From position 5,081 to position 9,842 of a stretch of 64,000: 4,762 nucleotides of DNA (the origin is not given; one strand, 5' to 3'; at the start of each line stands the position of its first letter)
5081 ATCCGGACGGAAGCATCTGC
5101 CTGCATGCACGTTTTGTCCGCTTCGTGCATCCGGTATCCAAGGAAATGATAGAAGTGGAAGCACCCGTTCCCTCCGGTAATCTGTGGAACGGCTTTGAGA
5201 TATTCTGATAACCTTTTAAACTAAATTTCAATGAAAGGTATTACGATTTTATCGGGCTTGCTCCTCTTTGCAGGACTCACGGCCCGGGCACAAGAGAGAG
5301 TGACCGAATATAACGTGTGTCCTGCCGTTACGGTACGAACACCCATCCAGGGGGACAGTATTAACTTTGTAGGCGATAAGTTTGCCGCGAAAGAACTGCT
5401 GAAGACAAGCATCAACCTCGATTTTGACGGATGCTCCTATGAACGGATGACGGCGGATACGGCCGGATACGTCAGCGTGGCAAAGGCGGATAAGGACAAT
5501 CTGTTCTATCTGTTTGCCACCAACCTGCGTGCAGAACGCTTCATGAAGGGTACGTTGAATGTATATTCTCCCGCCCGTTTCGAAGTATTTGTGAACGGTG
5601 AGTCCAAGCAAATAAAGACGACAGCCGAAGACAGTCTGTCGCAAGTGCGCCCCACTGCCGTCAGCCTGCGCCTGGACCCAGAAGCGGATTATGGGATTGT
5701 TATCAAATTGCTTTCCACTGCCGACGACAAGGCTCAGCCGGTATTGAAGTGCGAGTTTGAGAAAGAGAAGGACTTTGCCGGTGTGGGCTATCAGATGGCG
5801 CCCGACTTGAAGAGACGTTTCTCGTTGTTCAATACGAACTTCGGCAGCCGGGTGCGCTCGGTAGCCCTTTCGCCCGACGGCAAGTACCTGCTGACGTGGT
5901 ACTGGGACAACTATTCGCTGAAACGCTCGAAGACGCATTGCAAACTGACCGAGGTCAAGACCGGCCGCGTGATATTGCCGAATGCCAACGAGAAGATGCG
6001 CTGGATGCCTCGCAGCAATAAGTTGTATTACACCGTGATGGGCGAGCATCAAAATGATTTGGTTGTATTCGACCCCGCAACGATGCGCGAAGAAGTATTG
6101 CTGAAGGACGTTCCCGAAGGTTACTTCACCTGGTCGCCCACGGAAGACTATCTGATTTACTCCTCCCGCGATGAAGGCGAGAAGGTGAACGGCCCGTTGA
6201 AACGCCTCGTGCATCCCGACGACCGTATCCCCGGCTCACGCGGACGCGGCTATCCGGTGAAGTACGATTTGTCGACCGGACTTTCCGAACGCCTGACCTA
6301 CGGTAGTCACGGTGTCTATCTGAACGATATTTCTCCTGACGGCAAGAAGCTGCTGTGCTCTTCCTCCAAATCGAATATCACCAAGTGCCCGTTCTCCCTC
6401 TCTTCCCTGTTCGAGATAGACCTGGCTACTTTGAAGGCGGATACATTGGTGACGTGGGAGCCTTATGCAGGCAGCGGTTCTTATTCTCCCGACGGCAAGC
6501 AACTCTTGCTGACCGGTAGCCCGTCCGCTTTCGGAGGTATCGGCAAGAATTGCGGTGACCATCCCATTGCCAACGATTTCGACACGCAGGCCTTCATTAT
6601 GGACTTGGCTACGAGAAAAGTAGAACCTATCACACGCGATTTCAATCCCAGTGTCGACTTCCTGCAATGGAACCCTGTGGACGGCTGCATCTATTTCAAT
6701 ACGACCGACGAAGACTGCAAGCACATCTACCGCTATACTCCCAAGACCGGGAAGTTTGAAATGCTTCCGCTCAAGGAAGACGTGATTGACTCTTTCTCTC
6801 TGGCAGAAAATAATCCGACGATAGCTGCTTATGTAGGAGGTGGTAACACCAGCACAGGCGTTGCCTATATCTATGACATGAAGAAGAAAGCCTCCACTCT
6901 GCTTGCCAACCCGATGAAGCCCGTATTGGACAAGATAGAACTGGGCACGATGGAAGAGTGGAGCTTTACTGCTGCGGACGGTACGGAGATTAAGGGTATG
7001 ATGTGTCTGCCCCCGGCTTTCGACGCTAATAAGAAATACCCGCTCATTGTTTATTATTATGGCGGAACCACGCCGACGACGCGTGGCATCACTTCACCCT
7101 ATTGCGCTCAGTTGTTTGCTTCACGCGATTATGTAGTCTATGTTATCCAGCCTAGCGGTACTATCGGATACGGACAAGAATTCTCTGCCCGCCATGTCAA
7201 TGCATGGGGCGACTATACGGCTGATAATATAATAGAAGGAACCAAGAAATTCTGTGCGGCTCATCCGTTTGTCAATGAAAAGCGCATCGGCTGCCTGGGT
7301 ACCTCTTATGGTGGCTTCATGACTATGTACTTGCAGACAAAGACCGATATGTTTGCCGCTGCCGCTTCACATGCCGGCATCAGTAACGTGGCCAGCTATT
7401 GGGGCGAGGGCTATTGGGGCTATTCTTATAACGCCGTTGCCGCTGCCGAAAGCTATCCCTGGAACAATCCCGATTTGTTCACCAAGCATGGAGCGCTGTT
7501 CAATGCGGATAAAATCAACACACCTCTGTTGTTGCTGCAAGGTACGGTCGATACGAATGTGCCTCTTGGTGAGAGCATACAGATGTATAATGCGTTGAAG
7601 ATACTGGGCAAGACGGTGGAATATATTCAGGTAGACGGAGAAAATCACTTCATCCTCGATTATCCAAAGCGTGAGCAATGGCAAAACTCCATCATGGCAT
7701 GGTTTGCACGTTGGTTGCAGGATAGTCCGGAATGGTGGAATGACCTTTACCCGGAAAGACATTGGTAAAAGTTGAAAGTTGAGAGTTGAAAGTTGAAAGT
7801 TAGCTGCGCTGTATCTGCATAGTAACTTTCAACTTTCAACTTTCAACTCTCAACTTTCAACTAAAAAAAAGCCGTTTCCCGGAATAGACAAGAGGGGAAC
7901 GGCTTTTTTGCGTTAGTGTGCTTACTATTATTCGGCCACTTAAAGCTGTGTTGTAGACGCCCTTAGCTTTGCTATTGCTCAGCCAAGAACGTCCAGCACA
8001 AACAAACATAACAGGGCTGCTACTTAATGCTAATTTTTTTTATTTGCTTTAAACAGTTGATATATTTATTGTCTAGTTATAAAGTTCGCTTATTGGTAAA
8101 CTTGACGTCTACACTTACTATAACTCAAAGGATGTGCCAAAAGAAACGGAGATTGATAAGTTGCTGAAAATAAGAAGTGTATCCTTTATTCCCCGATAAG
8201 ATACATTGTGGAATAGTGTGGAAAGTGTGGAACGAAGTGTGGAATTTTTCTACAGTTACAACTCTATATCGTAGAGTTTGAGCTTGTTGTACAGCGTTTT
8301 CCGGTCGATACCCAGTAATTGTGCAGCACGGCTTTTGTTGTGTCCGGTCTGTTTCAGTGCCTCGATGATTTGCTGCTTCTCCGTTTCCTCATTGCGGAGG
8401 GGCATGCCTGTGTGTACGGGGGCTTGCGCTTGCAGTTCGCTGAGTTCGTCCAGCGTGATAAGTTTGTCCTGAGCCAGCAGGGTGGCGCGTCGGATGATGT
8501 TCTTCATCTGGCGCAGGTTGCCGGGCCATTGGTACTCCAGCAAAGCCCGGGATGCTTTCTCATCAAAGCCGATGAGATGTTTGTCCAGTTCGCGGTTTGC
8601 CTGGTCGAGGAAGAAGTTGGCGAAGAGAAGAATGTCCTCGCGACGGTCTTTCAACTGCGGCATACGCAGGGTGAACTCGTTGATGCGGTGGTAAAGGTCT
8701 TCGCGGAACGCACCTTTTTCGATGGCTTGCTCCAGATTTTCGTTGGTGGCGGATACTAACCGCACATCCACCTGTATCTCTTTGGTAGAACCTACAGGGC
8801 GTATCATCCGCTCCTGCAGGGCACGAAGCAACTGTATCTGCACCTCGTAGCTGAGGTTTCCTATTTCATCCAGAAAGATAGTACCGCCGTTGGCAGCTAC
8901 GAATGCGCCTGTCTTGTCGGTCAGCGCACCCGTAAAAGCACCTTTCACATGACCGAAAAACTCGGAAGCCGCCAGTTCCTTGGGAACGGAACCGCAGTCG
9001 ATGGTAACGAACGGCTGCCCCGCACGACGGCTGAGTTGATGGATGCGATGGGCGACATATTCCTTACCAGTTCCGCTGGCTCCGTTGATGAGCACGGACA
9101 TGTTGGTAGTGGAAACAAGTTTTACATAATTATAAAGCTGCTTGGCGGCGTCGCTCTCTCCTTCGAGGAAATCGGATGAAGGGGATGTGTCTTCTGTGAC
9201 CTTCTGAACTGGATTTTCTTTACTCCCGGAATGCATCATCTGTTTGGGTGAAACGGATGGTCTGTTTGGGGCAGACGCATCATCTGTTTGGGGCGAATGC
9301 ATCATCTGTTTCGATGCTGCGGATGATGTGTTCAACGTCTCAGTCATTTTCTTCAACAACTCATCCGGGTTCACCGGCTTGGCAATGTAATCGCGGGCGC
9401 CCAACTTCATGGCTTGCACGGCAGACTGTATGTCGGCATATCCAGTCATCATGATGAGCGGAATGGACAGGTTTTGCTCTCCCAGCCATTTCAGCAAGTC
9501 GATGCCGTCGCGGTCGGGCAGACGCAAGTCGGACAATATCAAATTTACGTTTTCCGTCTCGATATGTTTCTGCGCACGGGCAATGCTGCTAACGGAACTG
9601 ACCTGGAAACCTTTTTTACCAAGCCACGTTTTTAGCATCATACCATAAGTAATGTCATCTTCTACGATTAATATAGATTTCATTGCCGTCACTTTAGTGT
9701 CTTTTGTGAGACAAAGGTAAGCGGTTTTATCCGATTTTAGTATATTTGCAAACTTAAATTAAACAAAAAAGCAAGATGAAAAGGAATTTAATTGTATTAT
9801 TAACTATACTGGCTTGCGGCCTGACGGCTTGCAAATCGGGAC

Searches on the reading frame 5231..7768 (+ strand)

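Call 60: search_protein_families(library=pfam, proteins=[window:5231-7768:+], max_evalue=1e-8)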
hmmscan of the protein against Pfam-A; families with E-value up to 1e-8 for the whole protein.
window:5231-7768:+ (845 aa): 1 family
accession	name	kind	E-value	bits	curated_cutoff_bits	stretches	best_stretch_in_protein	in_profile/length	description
PF00326.27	Peptidase_S9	-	1.4e-41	142.7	22.6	1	626-831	7-212/213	Prolyl oligopeptidase family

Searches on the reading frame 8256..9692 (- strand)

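Call 60: search_protein_families(library=pfam, proteins=[window:8256-9692:-], max_evalue=1e-8)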
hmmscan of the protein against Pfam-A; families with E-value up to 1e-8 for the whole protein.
window:8256-9692:- (478 aa): 5 families
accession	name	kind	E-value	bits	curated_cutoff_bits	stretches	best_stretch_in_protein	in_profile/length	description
PF00158.32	Sigma54_activat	-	7.4e-66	221.4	20.2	1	177-342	2-167/168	Sigma-54 interaction domain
PF00072.30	Response_reg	-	7.5e-28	97.4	30.2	1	7-116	1-110/111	Response regulator receiver domain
PF14532.12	Sigma54_activ_2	-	7.1e-22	78.6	25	1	178-347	2-138/138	Sigma-54 interaction domain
PF25601.1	AAA_lid_14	-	6.4e-21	74.4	27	1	348-422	1-75/87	AAA+ ATPase lid domain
PF02954.25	HTH_8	-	4.1e-15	55.7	22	1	435-473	3-41/42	Bacterial regulatory protein, Fis family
